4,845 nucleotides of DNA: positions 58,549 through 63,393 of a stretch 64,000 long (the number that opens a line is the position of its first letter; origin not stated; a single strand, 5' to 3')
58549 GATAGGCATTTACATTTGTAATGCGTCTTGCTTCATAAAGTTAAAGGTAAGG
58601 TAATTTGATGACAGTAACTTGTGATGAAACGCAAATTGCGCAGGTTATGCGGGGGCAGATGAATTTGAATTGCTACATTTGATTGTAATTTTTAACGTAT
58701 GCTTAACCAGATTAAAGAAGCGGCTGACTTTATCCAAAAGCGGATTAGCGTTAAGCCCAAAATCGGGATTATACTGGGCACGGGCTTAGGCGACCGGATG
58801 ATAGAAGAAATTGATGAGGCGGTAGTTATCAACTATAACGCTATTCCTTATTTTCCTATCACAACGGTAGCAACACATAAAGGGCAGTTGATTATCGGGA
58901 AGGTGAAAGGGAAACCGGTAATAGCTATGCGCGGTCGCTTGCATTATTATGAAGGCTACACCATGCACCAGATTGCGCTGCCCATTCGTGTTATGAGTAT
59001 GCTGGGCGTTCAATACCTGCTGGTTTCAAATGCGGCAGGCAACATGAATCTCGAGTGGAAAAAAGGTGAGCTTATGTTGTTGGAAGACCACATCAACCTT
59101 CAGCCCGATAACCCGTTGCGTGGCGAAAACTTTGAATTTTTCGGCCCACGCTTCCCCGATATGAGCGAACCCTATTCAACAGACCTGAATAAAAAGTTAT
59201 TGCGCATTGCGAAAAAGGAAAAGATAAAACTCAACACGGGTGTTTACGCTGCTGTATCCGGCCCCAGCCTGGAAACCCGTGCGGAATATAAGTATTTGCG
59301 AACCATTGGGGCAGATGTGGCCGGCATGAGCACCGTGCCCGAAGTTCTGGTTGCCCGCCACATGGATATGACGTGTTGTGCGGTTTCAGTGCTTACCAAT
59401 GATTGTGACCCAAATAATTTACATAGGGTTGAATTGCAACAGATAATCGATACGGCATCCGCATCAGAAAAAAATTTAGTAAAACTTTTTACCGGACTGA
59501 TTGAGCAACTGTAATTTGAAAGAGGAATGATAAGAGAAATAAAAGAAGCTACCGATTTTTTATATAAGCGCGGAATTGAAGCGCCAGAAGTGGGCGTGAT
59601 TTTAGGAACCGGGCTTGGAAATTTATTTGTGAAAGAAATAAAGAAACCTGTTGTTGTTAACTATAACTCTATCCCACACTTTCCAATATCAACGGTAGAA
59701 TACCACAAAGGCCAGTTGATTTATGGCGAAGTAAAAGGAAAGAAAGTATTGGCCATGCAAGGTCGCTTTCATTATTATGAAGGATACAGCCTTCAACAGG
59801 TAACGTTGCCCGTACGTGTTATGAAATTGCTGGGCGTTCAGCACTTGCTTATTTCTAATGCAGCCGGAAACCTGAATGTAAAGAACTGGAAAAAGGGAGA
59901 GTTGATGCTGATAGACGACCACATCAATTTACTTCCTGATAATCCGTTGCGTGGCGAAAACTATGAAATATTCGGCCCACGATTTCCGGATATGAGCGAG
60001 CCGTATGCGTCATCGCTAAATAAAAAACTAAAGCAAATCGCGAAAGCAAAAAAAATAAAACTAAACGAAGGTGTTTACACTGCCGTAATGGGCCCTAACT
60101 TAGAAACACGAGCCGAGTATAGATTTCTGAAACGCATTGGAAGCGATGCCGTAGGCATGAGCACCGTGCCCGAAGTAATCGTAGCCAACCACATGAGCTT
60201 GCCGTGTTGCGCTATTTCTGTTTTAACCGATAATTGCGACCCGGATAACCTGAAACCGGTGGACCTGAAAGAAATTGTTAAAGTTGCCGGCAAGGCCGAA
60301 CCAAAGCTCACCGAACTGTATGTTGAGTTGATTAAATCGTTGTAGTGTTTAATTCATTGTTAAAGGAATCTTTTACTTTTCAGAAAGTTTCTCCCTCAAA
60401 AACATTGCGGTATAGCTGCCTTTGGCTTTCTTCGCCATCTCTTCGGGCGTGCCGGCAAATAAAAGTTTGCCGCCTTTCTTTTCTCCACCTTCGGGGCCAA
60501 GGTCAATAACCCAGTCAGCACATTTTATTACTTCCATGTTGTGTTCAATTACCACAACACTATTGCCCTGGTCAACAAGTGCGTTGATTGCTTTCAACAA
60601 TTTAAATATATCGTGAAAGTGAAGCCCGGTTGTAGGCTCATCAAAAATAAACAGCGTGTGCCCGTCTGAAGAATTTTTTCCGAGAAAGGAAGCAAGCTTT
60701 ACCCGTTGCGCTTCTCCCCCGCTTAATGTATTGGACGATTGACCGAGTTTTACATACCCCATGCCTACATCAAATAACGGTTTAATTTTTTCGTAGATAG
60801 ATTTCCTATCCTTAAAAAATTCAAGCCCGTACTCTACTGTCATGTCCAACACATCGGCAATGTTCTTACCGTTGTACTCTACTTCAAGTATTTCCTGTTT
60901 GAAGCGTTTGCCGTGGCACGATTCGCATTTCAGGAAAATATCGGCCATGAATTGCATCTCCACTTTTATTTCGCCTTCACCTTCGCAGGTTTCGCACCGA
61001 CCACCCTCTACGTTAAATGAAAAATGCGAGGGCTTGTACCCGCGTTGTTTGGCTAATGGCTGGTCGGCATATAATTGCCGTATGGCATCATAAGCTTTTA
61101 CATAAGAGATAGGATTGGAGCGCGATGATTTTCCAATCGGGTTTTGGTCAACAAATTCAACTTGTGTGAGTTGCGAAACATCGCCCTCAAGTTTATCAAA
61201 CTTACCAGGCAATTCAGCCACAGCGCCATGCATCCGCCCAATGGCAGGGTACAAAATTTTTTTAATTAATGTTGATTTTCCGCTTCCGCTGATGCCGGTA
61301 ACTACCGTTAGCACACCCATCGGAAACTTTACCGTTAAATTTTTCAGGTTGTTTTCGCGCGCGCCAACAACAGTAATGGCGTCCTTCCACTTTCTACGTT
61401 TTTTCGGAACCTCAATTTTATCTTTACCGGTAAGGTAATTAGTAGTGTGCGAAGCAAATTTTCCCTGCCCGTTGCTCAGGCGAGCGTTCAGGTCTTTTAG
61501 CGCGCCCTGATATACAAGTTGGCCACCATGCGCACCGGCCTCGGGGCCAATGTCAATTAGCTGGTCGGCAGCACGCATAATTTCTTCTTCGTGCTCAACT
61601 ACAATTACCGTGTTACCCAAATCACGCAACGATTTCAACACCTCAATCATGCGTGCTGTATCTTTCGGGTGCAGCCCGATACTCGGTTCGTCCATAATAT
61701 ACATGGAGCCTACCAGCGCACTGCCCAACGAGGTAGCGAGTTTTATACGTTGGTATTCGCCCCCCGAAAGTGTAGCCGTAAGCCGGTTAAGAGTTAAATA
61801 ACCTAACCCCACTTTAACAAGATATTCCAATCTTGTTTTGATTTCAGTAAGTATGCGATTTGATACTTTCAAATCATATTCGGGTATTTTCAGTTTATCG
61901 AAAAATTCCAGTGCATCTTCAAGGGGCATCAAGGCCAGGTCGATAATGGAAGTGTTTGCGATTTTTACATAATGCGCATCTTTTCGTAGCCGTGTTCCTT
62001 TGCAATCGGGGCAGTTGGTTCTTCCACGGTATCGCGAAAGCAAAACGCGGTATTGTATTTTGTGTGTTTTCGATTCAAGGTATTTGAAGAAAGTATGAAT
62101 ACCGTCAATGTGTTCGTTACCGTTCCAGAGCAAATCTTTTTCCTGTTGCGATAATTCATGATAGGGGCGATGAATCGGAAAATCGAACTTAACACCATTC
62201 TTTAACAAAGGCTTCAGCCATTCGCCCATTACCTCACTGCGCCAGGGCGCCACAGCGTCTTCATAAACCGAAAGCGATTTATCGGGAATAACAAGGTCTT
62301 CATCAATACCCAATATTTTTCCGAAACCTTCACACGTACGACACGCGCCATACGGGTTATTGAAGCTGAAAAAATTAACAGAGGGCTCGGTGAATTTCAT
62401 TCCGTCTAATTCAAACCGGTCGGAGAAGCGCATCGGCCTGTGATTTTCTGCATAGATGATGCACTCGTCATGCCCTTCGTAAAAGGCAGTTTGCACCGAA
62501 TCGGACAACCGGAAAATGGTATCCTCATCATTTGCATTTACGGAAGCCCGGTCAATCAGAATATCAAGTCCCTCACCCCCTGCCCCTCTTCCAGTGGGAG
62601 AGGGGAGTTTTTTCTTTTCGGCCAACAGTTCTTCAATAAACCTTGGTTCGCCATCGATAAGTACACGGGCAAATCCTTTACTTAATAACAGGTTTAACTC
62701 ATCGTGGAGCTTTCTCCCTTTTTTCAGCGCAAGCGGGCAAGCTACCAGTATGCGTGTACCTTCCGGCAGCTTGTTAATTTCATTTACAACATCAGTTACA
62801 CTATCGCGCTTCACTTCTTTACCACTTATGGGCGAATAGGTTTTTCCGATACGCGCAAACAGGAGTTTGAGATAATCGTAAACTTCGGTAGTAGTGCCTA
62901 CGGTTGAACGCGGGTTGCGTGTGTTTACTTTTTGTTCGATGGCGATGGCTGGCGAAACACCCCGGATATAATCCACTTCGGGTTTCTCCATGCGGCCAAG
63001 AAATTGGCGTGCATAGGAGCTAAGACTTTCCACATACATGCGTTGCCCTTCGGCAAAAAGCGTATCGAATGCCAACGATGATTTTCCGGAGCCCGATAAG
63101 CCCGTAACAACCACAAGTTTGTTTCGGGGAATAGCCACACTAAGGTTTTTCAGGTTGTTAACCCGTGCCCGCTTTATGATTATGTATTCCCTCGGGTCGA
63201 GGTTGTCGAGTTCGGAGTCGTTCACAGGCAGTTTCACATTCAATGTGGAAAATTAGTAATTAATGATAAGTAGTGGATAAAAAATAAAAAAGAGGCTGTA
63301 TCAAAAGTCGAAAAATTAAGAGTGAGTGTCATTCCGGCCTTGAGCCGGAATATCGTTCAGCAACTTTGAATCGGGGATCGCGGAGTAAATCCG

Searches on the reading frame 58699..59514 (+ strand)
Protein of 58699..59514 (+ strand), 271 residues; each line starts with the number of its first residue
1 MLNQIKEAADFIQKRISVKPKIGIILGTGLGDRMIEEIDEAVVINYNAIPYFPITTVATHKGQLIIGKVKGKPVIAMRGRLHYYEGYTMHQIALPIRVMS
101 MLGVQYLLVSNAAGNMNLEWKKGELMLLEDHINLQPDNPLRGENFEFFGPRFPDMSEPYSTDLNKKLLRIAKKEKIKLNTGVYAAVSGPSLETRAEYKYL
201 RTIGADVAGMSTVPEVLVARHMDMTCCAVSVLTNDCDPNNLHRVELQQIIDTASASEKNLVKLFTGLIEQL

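Call 24: search_protein_families(library=pfam, proteins=[window:58699-59514:+], max_evalue=0.001)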
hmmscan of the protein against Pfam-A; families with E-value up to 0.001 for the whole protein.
window:58699-59514:+ (271 aa): 1 family
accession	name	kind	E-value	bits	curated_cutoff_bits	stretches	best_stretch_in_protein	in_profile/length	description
PF01048.26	PNP_UDP_1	-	9e-47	159.9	25.1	1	21-268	1-232/233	Phosphorylase superfamily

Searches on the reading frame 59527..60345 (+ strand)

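Call 24: search_protein_families(library=pfam, proteins=[window:59527-60345:+], max_evalue=0.001)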
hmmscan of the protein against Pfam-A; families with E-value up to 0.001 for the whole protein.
window:59527-60345:+ (272 aa): 1 family
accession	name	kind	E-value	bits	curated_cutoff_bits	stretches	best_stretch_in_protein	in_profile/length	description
PF01048.26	PNP_UDP_1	-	5e-46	157.4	25.1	1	22-269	2-232/233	Phosphorylase superfamily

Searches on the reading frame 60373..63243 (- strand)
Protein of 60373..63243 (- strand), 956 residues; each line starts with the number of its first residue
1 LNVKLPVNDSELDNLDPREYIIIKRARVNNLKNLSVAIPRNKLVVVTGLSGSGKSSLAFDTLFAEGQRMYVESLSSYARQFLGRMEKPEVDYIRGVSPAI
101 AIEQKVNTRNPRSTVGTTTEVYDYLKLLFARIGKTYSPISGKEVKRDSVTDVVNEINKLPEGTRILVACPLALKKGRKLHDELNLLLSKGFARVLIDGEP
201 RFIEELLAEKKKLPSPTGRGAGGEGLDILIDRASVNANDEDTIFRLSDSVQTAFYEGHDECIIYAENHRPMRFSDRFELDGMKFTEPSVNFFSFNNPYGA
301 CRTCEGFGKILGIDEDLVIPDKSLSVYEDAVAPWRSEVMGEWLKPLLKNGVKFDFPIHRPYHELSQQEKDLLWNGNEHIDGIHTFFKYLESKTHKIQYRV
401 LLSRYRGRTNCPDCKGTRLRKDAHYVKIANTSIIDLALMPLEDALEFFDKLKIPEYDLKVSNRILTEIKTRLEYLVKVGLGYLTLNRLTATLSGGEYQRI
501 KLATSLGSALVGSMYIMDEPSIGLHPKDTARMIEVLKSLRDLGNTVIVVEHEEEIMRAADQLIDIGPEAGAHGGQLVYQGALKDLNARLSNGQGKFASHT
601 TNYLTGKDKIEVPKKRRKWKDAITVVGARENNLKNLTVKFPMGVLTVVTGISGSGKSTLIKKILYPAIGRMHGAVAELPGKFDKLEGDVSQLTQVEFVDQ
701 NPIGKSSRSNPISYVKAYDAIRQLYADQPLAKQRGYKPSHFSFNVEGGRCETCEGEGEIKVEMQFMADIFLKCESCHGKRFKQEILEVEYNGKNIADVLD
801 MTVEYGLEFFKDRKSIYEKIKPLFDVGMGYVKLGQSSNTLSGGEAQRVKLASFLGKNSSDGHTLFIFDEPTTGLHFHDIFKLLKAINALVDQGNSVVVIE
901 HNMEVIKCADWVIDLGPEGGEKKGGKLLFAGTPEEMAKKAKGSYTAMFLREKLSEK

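Call 24: search_protein_families(library=pfam, proteins=[window:60373-63243:-], max_evalue=0.001)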
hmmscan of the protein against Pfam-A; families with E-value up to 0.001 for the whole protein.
window:60373-63243:- (956 aa): 17 families
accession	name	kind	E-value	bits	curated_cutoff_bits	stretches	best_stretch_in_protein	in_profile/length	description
PF00005.33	ABC_tran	-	6.1e-20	72.7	25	0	633-664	1-32/137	ABC transporter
PF02463.25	SMC_N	-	1.4e-15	57.7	40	1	23-566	2-212/220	RecF/RecN/SMC N terminal domain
PF17760.6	UvrA_inter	-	2.9e-14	53.3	23.3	1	148-265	2-107/109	UvrA interaction domain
PF13304.12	AAA_21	-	3.2e-12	47.6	27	1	498-549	243-296/304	AAA domain, putative AbiEii toxin, Type IV TA system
PF17755.6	UvrA_DNA-bind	-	8.8e-12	45.7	23.2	1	314-387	1-74/110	UvrA DNA-binding domain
PF13191.12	AAA_16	-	1.4e-09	39.1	32.6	0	645-694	26-75/167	AAA ATPase domain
PF13555.12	AAA_29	-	2.3e-07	30.9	27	0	638-665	17-47/61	P-loop containing region of AAA domain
PF20703.3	nSTAND1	-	4.1e-07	30.4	27.1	0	27-59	19-51/379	Novel STAND NTPase 1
PF03193.22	RsgA_GTPase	-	9.1e-07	29.3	30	0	614-664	77-127/174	RsgA GTPase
PF00684.25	DnaJ_CXXCXGXG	-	1.4e-05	25.6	32.7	0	749-779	17-50/65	DnaJ central domain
PF25199.1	nSTAND_NTPase5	-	4.5e-05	23.7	34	0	642-692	40-90/145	Novel STAND NTPase 5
PF20720.3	nSTAND3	-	7.4e-05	22.9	27.2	0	37-59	13-35/155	Novel STAND NTPase 3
PF13401.12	AAA_22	-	0.0001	23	27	0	645-664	7-26/130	AAA domain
PF25201.1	nSTAND6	-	0.00012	22.6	27.7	0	629-663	4-38/148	Novel STAND NTPase 6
PF13481.12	AAA_25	-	0.00013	22.1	27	0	640-660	30-50/195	AAA domain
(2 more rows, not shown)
